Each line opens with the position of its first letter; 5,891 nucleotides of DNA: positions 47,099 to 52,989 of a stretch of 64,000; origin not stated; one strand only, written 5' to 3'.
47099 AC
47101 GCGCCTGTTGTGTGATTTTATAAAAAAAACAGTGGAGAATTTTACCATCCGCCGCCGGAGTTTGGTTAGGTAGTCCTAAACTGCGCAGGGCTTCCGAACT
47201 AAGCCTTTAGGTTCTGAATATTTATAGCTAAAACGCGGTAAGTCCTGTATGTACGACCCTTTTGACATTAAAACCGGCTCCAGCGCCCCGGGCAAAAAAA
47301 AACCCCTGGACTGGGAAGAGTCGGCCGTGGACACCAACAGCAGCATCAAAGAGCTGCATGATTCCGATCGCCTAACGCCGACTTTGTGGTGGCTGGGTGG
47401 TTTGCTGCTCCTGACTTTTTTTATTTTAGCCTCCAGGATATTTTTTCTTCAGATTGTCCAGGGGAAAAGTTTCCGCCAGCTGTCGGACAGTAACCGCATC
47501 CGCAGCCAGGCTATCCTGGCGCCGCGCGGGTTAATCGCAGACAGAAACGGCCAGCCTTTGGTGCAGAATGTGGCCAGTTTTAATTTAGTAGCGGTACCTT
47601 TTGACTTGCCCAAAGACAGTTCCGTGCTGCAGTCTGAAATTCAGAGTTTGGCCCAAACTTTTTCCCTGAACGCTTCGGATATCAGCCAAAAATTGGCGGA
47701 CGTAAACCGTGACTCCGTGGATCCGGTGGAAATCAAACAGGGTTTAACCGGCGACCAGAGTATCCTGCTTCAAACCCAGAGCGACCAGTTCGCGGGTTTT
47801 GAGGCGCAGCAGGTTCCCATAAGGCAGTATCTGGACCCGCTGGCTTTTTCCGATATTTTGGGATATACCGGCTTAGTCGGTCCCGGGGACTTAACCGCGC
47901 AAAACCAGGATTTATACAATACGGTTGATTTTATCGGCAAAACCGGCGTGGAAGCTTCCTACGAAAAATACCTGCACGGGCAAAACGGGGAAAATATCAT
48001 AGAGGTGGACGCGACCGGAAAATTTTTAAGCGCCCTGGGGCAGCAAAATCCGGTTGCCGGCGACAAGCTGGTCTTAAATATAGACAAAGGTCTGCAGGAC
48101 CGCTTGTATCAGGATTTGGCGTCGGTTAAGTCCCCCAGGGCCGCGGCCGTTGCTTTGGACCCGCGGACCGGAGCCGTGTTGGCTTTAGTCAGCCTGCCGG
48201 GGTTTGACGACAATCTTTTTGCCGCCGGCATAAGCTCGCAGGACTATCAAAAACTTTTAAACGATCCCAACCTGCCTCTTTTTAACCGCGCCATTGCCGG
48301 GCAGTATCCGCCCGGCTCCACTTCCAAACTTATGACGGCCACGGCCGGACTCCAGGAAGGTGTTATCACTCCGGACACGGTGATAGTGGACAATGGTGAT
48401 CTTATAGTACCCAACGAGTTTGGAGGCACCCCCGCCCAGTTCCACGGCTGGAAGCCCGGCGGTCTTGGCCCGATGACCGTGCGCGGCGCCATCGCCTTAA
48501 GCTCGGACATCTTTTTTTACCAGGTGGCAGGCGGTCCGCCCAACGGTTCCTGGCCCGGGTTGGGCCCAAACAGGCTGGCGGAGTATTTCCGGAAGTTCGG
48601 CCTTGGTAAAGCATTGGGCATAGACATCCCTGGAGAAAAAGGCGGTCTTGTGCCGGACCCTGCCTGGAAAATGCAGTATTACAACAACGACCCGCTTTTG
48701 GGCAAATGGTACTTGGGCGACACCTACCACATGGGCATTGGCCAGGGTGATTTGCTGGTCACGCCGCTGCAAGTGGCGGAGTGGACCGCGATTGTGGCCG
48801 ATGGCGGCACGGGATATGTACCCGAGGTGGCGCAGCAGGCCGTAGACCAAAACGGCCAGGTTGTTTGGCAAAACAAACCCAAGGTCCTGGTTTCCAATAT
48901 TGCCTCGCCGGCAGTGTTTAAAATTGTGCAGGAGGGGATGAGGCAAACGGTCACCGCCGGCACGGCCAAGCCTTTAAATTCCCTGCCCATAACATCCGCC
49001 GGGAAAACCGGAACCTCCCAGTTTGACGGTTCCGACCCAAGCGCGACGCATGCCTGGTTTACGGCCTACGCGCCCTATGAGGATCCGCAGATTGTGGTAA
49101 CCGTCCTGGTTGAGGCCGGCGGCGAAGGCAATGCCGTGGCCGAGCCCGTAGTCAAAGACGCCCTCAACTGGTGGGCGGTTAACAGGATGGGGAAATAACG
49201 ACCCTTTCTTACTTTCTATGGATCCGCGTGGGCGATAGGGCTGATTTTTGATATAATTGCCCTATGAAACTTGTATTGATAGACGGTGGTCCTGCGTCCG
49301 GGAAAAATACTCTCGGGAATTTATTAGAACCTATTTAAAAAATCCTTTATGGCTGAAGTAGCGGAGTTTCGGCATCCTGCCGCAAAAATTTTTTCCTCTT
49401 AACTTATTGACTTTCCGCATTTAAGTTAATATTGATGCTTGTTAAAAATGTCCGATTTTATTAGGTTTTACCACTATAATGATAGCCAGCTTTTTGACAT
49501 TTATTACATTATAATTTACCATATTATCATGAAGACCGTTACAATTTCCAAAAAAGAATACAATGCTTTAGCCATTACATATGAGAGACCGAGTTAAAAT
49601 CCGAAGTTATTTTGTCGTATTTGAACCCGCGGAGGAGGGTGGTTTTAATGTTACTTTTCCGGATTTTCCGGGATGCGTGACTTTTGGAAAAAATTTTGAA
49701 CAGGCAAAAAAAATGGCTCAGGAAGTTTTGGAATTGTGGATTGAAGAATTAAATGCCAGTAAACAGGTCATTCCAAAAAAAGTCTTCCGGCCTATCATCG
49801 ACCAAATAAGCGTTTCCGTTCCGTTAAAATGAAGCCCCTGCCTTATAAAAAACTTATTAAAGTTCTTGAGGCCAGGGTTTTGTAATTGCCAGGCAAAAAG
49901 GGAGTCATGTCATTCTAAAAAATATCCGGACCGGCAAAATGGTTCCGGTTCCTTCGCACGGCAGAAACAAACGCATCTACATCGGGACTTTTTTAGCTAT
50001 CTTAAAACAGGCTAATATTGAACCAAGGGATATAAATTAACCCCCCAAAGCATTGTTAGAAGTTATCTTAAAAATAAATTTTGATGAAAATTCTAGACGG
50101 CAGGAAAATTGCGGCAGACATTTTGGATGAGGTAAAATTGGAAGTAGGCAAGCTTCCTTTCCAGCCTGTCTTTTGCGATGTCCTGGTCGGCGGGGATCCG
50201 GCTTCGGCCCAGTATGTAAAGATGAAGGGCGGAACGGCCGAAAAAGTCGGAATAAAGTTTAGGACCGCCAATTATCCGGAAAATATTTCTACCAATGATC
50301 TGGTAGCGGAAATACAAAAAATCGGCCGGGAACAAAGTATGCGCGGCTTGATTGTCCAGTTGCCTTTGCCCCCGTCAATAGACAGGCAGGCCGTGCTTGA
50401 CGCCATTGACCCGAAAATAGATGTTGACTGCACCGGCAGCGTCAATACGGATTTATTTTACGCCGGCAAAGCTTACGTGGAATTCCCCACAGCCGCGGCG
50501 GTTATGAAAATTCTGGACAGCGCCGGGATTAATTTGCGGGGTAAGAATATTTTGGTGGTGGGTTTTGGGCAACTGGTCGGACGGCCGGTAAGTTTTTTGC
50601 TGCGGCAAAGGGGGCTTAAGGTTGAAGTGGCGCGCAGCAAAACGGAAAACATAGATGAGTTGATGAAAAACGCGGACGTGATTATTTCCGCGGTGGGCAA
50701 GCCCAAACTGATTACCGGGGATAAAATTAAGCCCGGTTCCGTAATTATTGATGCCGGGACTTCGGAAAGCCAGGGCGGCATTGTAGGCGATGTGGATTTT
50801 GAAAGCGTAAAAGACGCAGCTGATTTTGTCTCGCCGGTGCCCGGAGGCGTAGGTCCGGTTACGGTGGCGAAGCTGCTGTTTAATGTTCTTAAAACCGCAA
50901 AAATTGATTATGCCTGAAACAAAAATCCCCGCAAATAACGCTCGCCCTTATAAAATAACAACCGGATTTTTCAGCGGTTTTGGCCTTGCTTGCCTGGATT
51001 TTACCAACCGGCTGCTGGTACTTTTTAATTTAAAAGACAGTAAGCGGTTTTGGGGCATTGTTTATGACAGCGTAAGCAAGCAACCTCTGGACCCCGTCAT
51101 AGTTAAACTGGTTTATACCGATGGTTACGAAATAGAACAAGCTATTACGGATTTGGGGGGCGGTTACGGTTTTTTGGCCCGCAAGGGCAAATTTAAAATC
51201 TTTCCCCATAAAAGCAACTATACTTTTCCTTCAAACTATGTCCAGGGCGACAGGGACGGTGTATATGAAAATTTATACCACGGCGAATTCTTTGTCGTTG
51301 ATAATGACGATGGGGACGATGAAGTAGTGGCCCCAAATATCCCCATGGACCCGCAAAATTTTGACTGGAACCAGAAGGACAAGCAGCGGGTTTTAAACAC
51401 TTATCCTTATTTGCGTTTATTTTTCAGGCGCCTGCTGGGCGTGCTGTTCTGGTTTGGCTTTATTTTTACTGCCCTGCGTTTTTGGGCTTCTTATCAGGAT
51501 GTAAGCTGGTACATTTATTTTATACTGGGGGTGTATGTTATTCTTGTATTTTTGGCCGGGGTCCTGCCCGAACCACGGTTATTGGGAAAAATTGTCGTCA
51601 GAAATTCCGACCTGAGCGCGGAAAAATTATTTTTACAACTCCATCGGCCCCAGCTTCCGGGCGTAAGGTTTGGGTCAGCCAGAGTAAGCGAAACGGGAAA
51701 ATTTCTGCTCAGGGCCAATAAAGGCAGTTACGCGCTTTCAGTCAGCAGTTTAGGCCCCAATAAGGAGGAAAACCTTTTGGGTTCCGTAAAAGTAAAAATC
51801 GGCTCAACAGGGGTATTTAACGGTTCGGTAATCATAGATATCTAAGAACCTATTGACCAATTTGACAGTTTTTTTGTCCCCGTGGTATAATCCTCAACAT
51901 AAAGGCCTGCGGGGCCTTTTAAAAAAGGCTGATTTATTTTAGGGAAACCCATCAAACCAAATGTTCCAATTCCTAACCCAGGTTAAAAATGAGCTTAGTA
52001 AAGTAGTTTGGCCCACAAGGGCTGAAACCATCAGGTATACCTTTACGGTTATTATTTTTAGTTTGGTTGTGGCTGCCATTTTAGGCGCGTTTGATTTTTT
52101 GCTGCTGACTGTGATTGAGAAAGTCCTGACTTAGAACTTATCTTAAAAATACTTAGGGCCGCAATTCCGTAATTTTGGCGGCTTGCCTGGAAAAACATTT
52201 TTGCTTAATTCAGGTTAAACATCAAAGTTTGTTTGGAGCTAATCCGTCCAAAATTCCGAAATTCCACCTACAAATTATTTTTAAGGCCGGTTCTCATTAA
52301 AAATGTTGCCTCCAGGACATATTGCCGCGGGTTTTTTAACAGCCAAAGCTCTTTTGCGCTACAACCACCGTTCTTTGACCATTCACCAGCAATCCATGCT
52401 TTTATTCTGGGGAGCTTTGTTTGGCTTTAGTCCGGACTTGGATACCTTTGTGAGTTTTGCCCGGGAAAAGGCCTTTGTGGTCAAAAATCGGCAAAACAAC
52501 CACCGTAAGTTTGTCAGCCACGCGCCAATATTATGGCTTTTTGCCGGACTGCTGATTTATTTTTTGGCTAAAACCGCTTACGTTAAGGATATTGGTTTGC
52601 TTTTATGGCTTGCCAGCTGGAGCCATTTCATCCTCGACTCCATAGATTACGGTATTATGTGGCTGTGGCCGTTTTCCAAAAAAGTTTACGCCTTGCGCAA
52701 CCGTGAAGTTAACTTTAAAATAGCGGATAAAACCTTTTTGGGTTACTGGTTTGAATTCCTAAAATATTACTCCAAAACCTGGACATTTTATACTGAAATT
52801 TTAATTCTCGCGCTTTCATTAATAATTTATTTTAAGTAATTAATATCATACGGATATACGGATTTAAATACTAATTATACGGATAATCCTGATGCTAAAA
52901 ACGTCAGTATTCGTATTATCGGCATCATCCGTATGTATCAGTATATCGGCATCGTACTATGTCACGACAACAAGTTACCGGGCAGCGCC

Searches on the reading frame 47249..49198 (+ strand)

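Call 78: search_protein_families(library=pfam, proteins=[window:47249-49198:+], max_evalue=0.001)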
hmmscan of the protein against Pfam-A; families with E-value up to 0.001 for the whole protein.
window:47249-49198:+ (649 aa): 2 families
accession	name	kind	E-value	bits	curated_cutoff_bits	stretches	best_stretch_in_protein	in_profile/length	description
PF00905.27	Transpeptidase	-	6e-61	206.7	22.1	1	299-639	2-298/299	Penicillin binding protein transpeptidase domain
PF03717.20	PBP_dimer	-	2.7e-35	122.9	24.4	1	89-261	2-177/180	Penicillin-binding Protein dimerisation domain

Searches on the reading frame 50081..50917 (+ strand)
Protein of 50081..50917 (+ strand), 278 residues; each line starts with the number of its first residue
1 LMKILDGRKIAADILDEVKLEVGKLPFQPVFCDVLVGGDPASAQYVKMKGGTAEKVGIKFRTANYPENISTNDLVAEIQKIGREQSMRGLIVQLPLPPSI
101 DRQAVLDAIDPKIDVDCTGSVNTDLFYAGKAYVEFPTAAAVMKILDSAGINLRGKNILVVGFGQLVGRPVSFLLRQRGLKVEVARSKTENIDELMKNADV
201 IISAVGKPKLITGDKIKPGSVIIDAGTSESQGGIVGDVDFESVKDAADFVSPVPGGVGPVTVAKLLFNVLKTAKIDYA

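Call 78: search_protein_families(library=pfam, proteins=[window:50081-50917:+], max_evalue=0.001)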
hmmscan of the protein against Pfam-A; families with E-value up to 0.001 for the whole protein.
window:50081-50917:+ (278 aa): 3 families
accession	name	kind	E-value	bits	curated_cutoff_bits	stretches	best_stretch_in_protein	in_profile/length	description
PF02882.25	THF_DHG_CYH_C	-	8.9e-50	168.6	27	1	121-274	3-157/160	Tetrahydrofolate dehydrogenase/cyclohydrolase, NAD(P)-binding domain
PF00763.28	THF_DHG_CYH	-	3.5e-28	98.6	32.8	1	5-116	1-115/115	Tetrahydrofolate dehydrogenase/cyclohydrolase, catalytic domain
PF01262.27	AlaDh_PNT_C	-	1.1e-05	25.5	23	1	178-237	72-138/214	Alanine dehydrogenase/PNT, C-terminal domain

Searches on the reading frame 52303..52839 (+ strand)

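Call 78: search_protein_families(library=pfam, proteins=[window:52303-52839:+], max_evalue=0.001)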
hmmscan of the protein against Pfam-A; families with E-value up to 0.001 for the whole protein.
window:52303-52839:+ (178 aa): 1 family
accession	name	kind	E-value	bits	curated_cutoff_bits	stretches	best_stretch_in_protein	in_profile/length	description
PF04307.19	YdjM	-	4.5e-18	65.8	29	1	1-175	1-168/176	YdjM inner membrane protein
